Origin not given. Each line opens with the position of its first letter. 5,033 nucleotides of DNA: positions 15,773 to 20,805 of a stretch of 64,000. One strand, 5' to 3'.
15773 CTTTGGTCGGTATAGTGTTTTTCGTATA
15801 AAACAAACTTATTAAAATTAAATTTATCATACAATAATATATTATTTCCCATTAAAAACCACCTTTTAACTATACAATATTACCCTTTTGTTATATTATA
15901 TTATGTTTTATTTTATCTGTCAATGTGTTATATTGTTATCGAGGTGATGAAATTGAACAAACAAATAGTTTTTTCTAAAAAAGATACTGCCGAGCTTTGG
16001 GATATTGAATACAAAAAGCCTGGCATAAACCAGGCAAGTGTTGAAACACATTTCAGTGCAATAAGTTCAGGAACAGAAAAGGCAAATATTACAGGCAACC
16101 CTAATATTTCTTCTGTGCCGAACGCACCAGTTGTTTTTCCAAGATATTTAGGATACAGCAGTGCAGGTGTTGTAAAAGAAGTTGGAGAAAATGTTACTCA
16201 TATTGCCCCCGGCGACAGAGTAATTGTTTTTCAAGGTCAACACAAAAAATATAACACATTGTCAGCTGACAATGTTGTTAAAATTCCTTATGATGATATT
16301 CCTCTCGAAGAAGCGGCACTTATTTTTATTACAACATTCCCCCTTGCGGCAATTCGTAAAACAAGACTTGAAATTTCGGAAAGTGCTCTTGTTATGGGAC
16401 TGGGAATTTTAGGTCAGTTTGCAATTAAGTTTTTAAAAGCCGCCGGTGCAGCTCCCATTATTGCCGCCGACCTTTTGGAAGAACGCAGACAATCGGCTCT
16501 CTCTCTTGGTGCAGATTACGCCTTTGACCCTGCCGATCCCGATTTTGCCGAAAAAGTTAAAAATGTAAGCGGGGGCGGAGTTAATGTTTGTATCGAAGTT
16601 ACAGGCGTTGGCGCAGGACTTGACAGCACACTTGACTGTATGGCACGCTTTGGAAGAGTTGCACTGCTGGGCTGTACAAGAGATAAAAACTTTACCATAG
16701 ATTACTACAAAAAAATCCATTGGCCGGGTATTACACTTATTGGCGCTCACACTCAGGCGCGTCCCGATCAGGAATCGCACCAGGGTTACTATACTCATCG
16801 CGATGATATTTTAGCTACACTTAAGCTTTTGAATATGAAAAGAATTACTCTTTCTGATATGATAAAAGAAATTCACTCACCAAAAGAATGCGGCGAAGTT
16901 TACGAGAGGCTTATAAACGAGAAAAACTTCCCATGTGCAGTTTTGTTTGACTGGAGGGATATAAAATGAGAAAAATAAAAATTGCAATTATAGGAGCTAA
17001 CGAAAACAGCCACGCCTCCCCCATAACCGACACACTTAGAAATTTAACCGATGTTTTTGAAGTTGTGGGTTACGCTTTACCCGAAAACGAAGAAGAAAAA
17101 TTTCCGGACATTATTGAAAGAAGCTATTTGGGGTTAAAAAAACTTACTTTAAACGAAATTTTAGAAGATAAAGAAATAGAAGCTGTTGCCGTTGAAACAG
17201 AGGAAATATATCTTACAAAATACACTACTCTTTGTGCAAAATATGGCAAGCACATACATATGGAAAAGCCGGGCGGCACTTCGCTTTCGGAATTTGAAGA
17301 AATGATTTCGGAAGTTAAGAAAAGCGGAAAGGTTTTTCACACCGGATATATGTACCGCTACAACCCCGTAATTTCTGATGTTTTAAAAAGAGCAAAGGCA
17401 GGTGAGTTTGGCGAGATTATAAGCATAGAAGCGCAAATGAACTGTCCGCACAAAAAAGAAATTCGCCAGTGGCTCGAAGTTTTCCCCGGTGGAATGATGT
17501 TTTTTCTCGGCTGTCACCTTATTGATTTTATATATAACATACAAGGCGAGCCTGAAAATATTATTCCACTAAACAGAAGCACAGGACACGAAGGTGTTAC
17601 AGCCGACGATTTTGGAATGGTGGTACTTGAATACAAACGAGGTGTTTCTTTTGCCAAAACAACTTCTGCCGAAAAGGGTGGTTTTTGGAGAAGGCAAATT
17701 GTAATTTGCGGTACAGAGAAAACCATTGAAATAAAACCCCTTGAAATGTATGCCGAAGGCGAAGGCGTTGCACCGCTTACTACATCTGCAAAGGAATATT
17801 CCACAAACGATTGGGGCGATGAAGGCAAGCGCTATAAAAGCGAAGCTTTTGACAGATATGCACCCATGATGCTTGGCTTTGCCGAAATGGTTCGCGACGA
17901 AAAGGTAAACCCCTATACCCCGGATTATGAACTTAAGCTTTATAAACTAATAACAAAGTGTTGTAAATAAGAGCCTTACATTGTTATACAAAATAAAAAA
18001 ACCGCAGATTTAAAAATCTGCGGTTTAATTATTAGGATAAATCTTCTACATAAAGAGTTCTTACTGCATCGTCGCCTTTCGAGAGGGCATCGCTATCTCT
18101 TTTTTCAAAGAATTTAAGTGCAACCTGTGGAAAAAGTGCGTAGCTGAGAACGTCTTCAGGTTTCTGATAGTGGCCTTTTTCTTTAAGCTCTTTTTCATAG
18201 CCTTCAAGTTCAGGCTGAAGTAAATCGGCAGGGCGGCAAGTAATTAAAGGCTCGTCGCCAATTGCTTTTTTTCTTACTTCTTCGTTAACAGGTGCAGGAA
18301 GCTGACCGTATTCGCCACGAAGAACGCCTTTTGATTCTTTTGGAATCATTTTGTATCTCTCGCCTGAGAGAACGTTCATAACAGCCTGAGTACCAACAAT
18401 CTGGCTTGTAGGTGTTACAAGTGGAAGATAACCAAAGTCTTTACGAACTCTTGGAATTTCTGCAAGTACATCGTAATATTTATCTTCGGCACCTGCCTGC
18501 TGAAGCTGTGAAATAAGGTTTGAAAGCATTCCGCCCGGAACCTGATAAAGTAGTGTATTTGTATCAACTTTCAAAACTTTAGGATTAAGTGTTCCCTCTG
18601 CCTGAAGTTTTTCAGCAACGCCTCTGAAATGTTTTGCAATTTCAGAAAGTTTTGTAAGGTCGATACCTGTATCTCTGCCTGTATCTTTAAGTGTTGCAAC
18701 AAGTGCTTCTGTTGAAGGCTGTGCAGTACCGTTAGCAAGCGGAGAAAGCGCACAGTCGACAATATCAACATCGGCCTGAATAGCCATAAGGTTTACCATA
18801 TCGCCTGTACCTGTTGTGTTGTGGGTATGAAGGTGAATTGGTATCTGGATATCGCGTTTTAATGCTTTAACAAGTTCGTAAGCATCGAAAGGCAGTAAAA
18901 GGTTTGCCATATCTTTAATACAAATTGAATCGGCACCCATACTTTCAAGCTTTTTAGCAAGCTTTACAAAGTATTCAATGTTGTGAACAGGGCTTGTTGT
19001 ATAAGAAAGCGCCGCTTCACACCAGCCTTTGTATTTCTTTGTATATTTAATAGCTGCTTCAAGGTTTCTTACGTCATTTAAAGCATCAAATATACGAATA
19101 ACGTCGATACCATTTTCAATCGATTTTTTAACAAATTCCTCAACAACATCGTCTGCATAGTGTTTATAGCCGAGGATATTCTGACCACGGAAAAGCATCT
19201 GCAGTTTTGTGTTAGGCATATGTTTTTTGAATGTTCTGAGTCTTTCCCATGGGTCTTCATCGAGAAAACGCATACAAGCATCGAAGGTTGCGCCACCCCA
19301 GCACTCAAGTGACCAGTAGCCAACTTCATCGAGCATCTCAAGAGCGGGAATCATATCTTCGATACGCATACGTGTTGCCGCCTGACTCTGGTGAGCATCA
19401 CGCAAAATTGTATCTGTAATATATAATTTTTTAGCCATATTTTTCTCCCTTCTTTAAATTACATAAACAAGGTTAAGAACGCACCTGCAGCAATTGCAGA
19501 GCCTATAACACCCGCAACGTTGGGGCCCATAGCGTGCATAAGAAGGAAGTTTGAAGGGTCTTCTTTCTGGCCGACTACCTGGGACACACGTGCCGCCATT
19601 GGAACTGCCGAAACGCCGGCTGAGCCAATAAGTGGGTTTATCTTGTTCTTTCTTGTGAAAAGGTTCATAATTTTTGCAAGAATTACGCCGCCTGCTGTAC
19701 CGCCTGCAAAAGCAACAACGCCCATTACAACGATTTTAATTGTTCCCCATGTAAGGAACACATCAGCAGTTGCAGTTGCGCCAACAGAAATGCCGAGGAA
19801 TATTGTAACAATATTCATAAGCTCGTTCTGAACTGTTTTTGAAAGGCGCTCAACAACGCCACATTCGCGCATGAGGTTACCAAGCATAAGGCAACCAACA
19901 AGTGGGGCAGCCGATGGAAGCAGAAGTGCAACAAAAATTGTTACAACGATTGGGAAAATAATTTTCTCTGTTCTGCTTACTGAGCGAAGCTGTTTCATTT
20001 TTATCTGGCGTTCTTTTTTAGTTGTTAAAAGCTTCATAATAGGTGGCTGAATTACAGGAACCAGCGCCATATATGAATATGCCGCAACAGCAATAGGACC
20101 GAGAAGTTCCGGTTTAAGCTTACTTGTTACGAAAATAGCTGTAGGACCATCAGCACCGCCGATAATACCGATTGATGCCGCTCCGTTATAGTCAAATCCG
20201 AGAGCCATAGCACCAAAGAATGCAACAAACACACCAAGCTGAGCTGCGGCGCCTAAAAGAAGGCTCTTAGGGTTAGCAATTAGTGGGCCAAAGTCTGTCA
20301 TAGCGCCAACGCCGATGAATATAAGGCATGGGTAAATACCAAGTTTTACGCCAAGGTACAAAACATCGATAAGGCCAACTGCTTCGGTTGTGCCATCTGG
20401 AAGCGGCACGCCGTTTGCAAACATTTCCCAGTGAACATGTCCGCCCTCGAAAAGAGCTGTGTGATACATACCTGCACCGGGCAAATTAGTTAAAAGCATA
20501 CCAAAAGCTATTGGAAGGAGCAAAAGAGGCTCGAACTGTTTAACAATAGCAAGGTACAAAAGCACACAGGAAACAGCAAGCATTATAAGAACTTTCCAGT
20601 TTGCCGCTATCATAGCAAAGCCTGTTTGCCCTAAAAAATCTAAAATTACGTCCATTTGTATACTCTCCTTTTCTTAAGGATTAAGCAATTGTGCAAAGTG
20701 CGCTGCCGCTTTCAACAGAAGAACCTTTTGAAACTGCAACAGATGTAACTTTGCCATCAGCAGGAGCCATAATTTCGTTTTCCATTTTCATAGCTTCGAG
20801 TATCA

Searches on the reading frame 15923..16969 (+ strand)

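Call 8: search_protein_families(library=pfam, proteins=[window:15923-16969:+])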
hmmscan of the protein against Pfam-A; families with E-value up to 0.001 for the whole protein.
window:15923-16969:+ (348 aa): 3 families
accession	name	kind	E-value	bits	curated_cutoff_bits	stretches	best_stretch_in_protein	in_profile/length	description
PF00107.32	ADH_zinc_N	-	5e-22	78.7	31.8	1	163-277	2-114/129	Zinc-binding dehydrogenase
PF08240.17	ADH_N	-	7e-06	26.7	23.5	1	70-108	30-89/104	Alcohol dehydrogenase GroES-like domain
PF16912.11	Glu_dehyd_C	-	6.7e-05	22.9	34.9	1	152-261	31-141/211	Glucose dehydrogenase C-terminus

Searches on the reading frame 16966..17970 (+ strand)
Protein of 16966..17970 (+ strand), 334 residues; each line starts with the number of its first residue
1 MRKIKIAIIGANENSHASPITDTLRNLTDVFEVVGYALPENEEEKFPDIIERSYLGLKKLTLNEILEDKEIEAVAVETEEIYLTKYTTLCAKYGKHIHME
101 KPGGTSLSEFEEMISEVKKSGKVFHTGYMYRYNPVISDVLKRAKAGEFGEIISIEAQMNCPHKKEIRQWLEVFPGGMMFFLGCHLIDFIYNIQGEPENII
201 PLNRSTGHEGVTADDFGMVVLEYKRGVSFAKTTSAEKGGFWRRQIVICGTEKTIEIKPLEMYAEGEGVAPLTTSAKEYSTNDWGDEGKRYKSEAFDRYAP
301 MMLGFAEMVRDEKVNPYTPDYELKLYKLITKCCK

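Call 8: search_protein_families(library=pfam, proteins=[window:16966-17970:+])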
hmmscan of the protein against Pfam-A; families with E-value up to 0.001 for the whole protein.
window:16966-17970:+ (334 aa): 2 families
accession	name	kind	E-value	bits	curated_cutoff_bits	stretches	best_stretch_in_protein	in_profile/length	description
PF22725.1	GFO_IDH_MocA_C3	-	1.2e-12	48.4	27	1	142-255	7-124/124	GFO/IDH/MocA C-terminal domain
PF01408.29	GFO_IDH_MocA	-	4.7e-09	37.4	24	1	4-128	1-120/120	Oxidoreductase family, NAD-binding Rossmann fold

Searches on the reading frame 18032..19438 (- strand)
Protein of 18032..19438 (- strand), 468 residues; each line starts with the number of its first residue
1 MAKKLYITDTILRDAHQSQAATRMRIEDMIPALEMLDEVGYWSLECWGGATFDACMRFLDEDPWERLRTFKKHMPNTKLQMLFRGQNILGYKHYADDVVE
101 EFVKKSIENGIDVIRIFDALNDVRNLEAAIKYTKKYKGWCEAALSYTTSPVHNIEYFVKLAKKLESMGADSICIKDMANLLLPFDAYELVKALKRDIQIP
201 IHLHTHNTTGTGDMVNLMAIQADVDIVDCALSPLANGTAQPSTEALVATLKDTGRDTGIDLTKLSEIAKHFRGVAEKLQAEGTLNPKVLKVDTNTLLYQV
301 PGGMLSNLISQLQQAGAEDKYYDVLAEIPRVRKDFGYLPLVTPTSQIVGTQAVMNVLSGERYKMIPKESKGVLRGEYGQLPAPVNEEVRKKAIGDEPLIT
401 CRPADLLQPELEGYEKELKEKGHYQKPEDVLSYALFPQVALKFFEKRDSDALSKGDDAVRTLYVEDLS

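Call 7: search_protein_families(library=pfam, proteins=[window:18032-19438:-])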
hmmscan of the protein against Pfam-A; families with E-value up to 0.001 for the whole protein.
window:18032-19438:- (468 aa): 2 families
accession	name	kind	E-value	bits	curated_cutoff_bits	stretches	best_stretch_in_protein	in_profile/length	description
PF02436.23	PYC_OADA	-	2e-58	197.9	27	1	297-449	3-166/201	Conserved carboxylase domain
PF00682.25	HMGL-like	-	1.4e-19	70.9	29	1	5-269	2-258/260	HMGL-like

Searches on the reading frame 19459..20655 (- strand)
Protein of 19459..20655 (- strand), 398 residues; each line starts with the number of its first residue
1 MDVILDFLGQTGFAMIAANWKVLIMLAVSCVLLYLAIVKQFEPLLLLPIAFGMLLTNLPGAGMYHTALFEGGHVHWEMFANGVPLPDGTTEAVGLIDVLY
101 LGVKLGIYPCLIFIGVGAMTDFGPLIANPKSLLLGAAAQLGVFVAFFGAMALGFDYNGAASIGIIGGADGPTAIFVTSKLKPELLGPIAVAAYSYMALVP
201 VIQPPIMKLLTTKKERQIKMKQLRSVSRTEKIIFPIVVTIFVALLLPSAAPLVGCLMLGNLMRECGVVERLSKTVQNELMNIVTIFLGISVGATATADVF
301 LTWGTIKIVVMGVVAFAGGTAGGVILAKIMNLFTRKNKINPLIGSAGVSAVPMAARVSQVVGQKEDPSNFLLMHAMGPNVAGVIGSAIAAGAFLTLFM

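Call 7: search_protein_families(library=pfam, proteins=[window:19459-20655:-])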
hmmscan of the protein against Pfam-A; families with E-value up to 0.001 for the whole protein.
window:19459-20655:- (398 aa): 1 family
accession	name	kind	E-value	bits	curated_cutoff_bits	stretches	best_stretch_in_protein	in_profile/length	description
PF03977.18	OAD_beta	-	6.2e-166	552.1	31.6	1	23-397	3-349/349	Na+-transporting oxaloacetate decarboxylase beta subunit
